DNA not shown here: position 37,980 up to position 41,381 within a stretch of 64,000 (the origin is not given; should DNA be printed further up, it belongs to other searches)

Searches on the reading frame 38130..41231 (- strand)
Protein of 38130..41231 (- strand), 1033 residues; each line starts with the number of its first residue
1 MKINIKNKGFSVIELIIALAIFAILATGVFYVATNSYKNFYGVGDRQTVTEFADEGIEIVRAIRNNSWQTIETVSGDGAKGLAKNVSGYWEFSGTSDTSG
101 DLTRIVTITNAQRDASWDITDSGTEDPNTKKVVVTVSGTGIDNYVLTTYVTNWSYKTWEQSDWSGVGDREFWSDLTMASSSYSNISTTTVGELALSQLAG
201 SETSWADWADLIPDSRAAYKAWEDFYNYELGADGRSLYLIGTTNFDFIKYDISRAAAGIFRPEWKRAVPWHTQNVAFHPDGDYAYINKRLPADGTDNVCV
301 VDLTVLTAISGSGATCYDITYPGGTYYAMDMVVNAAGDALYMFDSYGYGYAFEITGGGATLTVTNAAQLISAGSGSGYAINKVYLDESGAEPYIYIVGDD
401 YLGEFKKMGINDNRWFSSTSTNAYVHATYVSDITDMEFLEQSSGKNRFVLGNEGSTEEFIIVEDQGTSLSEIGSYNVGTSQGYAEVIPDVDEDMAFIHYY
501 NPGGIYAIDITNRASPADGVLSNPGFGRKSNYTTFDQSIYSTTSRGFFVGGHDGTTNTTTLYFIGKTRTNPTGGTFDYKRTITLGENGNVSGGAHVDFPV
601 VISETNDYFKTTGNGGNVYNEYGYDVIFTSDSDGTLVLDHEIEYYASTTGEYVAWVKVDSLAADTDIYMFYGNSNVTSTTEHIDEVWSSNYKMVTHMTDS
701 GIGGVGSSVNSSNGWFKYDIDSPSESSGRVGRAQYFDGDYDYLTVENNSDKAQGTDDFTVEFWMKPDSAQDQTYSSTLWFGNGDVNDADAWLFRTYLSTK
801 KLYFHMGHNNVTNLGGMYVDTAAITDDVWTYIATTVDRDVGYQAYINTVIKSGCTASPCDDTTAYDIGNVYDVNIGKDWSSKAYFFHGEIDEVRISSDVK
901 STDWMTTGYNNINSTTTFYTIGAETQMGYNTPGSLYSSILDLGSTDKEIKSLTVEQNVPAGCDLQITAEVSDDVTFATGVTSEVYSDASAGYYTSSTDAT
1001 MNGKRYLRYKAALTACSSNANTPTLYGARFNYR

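Call 27: search_protein_families(library=ncbifam, proteins=[window:38130-41231:-])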
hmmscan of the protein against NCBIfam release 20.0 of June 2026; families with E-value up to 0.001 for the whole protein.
window:38130-41231:- (1033 aa): 2 families
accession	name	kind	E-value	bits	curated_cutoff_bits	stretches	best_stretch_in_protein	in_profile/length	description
TIGR02532.1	IV_pilin_GFxxxE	domain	7.9e-06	25.5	16.3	1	8-29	2-23/24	prepilin-type N-terminal cleavage/methylation domain-containing protein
NF041013.1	T4P_ComGE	equivalog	0.00017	21.6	49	1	6-39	2-35/83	competence type IV pilus minor pilin ComGE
